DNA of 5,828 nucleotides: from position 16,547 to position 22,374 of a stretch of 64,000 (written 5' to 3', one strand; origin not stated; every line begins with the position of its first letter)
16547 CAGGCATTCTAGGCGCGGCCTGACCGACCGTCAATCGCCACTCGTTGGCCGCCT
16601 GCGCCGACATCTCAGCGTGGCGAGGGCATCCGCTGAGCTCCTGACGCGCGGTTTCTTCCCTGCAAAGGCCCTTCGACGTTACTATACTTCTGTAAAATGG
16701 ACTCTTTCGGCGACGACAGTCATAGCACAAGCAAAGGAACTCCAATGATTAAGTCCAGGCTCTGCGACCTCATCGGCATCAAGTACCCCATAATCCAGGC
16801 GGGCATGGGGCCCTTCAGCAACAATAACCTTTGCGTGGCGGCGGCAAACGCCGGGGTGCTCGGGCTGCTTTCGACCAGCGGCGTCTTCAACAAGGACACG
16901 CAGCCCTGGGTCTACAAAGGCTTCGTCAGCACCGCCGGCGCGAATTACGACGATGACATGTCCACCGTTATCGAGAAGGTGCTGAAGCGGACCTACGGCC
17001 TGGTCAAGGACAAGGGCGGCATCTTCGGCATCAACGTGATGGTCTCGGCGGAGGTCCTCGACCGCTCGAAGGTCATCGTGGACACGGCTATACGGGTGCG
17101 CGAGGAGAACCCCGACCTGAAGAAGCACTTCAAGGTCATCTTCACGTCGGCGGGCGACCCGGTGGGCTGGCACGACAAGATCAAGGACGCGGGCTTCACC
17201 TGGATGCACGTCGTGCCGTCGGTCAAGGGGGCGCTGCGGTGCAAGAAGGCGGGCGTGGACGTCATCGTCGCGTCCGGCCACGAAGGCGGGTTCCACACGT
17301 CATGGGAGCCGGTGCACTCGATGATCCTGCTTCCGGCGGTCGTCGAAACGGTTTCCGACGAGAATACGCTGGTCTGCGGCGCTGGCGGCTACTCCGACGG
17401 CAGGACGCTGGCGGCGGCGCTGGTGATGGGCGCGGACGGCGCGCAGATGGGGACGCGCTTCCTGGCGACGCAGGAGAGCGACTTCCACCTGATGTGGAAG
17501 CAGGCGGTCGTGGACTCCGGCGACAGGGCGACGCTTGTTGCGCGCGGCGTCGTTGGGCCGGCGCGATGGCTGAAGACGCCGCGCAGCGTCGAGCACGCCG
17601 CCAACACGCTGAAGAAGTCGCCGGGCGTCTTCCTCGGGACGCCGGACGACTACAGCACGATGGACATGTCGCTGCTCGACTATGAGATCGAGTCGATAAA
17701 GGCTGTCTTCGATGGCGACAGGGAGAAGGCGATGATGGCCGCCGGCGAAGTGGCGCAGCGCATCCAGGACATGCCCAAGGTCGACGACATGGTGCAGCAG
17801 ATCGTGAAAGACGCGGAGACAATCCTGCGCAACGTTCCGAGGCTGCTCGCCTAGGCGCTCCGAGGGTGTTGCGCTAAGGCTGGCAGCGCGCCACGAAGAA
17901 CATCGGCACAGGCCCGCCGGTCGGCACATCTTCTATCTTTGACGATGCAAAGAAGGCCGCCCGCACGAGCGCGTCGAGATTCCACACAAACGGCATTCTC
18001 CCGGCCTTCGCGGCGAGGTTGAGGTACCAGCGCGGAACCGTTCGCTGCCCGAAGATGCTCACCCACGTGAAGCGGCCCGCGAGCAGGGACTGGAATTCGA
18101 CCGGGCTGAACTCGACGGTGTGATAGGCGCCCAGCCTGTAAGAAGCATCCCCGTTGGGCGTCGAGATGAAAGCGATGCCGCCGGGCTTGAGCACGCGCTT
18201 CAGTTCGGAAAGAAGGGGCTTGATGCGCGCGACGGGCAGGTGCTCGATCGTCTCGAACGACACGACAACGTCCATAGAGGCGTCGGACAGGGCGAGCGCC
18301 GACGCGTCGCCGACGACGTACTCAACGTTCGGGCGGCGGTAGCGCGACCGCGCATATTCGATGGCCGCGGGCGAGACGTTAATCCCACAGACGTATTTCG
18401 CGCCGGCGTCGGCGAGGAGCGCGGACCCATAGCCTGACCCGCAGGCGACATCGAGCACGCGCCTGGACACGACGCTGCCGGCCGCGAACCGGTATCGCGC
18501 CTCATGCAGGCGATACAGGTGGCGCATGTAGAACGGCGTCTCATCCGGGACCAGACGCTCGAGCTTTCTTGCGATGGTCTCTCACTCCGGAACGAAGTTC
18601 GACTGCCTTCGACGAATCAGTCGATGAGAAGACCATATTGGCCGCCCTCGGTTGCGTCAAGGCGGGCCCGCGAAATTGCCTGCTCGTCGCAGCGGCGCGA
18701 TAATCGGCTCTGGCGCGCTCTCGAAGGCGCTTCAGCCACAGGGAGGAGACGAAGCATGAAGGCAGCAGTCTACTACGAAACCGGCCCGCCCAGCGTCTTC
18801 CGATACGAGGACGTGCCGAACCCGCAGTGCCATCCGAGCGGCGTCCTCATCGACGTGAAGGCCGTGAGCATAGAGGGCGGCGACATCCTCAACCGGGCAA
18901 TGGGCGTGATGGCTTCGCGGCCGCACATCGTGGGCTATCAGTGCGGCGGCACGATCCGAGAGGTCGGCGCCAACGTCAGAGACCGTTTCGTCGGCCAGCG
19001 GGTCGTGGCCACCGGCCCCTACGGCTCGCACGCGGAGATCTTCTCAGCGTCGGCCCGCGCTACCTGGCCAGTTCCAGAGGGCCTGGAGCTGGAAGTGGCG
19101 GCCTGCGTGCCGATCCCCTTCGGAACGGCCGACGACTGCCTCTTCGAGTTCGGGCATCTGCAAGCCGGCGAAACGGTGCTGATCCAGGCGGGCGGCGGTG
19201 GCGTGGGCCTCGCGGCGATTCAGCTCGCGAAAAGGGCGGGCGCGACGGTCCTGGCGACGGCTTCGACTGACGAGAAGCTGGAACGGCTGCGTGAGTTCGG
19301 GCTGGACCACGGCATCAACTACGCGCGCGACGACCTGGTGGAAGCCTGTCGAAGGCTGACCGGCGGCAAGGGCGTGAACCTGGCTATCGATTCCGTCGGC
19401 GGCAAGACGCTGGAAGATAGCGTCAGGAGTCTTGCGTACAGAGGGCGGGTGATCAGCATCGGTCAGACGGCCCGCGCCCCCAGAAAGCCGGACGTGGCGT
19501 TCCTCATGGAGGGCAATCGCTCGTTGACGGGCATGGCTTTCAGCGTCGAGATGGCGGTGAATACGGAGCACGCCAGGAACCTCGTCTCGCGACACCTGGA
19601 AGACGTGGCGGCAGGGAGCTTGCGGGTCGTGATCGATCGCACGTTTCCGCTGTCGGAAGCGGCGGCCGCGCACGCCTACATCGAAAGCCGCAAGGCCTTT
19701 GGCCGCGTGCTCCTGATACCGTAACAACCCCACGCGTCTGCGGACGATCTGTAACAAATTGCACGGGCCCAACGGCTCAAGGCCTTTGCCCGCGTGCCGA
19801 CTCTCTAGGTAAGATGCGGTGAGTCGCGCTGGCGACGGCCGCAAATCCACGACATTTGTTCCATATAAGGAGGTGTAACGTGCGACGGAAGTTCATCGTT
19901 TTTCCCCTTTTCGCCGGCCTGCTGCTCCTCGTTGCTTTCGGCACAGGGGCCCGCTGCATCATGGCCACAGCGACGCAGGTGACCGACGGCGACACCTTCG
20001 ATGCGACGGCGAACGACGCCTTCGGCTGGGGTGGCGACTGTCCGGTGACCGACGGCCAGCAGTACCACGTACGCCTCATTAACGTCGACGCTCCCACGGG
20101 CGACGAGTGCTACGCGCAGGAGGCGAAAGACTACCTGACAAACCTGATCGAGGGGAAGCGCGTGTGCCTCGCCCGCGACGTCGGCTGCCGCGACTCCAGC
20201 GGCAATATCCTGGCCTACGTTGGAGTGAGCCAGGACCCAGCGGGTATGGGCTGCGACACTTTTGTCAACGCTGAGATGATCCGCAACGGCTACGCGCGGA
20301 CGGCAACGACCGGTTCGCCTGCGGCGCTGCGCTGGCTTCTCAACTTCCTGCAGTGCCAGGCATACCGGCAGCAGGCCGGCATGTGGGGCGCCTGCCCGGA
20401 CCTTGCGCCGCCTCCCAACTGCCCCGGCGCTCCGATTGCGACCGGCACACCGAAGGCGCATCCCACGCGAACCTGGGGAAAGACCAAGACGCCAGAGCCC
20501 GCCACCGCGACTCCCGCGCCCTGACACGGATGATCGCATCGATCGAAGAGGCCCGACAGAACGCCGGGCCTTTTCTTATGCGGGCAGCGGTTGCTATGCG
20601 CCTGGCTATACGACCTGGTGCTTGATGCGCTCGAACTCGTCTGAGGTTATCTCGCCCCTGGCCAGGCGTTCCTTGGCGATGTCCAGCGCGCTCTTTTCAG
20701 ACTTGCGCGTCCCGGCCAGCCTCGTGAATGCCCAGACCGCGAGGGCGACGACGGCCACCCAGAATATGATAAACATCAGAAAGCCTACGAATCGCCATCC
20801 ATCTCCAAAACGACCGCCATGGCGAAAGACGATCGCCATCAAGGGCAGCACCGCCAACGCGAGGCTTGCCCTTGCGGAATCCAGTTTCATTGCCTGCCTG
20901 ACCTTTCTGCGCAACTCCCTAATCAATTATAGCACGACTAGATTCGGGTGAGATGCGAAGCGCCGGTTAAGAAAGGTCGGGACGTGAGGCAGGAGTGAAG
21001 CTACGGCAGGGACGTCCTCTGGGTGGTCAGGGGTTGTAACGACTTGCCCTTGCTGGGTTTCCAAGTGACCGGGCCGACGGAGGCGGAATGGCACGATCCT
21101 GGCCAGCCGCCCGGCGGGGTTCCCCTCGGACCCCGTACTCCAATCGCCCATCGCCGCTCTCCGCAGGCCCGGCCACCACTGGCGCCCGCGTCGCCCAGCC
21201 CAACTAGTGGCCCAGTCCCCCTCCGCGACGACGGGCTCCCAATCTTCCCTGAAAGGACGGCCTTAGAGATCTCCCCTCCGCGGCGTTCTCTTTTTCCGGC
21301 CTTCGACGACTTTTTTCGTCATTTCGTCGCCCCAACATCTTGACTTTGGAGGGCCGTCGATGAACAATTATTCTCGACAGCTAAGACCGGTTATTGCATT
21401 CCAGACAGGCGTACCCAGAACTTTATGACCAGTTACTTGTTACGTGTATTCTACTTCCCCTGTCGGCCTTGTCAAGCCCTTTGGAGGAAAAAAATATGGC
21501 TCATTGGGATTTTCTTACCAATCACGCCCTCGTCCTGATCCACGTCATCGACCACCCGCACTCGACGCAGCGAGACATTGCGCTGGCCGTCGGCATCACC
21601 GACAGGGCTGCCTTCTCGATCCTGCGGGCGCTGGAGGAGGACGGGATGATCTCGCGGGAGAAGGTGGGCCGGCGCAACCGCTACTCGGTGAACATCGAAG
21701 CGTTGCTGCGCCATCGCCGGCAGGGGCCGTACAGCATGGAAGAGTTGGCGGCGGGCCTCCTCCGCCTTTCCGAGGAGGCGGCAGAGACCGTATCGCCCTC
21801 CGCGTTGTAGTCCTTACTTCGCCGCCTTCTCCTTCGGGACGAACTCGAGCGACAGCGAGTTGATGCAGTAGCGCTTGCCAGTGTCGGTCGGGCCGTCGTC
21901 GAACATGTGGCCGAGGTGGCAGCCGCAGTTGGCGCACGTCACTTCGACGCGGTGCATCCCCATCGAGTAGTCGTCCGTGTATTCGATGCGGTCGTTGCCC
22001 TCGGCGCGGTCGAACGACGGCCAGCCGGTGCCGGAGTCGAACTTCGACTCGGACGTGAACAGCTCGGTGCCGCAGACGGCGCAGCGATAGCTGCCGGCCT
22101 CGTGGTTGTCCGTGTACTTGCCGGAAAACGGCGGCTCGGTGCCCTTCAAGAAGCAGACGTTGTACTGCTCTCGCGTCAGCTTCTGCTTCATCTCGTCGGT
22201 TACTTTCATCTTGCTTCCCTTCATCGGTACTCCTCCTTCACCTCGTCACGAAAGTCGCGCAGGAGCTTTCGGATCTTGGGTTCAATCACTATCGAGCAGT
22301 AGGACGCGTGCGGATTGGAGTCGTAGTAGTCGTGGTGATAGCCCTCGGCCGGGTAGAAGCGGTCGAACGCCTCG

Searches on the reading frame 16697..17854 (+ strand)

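Call 81: search_protein_families(library=pfam, proteins=[window:16697-17854:+], max_evalue=0.00001)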
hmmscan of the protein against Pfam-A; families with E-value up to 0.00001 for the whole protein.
window:16697-17854:+ (385 aa): 2 families
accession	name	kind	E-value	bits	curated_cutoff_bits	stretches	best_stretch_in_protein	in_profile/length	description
PF03060.21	NMO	-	2.5e-40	139.3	28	1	19-372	1-331/331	Nitronate monooxygenase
PF01070.24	FMN_dh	-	6.8e-06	25.8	24.9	0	175-256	228-306/350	FMN-dependent dehydrogenase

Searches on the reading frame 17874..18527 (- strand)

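Call 81: search_protein_families(library=pfam, proteins=[window:17874-18527:-], max_evalue=0.00001)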
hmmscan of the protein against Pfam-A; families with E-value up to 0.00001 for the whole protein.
window:17874-18527:- (217 aa): 6 families
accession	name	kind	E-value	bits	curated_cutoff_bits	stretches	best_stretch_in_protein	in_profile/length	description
PF08241.18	Methyltransf_11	-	1e-24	87.4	21.2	1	25-121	1-95/95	Methyltransferase domain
PF13649.12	Methyltransf_25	-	3.6e-24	85.7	27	1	24-117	1-97/97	Methyltransferase domain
PF13847.12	Methyltransf_31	-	7.3e-17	61.8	27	1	23-125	6-113/145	Methyltransferase domain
PF13489.12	Methyltransf_23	-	2.3e-15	57.1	27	1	7-135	9-124/164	Methyltransferase domain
PF08242.18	Methyltransf_12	-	1.6e-14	54.9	30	1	25-118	1-97/98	Methyltransferase domain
PF01209.24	Ubie_methyltran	-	1.8e-08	34.5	20.1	1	20-120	47-150/233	ubiE/COQ5 methyltransferase family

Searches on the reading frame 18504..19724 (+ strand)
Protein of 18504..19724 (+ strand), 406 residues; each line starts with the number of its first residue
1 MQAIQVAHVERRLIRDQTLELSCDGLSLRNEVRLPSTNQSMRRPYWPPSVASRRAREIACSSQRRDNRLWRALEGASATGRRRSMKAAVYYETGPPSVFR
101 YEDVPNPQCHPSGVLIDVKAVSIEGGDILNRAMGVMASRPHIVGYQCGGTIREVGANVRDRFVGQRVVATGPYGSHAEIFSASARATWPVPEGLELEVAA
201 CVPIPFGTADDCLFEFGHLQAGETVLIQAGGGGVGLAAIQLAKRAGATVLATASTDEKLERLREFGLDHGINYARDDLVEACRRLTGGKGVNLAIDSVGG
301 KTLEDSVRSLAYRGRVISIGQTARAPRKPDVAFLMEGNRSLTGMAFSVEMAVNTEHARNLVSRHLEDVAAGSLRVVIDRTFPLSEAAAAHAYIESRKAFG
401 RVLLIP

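Call 81: search_protein_families(library=pfam, proteins=[window:18504-19724:+], max_evalue=0.00001)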
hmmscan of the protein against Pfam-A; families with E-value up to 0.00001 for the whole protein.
window:18504-19724:+ (406 aa): 3 families
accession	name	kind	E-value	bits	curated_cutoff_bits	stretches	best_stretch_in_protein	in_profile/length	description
PF00107.32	ADH_zinc_N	-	3.1e-28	98.7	31.8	1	233-348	1-116/129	Zinc-binding dehydrogenase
PF13602.12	ADH_zinc_N_2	-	1.4e-24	88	27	1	266-404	2-134/134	Zinc-binding dehydrogenase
PF08240.17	ADH_N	-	1.1e-08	35.7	23.5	1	111-191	2-103/104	Alcohol dehydrogenase GroES-like domain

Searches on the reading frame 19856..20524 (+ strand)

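Call 81: search_protein_families(library=pfam, proteins=[window:19856-20524:+], max_evalue=0.00001)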
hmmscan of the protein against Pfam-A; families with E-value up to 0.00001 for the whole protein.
window:19856-20524:+ (222 aa): 1 family
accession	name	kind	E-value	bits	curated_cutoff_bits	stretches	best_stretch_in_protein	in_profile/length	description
PF00565.23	SNase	-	8.9e-13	49.1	21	1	72-177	2-105/107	Staphylococcal nuclease homologue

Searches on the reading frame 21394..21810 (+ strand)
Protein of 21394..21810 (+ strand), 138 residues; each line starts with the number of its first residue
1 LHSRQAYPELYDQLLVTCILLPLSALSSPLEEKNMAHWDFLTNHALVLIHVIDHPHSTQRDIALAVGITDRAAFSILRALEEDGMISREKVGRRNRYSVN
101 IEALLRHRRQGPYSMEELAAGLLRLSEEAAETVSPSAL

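Call 81: search_protein_families(library=pfam, proteins=[window:21394-21810:+], max_evalue=0.00001)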
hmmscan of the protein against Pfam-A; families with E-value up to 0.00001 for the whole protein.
window:21394-21810:+ (138 aa): 2 families
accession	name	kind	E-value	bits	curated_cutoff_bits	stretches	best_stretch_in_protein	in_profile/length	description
PF12802.13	MarR_2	-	2.5e-06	28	27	1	42-91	5-55/61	MarR family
PF13412.12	HTH_24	-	5.6e-06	26.3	21.9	0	47-86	8-47/48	Winged helix-turn-helix DNA-binding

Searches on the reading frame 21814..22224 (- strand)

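Call 82: search_protein_families(library=pfam, proteins=[window:21814-22224:-], max_evalue=0.00001)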
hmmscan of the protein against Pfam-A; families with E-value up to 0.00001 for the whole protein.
window:21814-22224:- (136 aa): 1 family
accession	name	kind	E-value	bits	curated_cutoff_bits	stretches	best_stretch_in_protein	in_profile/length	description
PF01641.26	SelR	-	2.7e-49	166.4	24.9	1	16-130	1-116/116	SelR domain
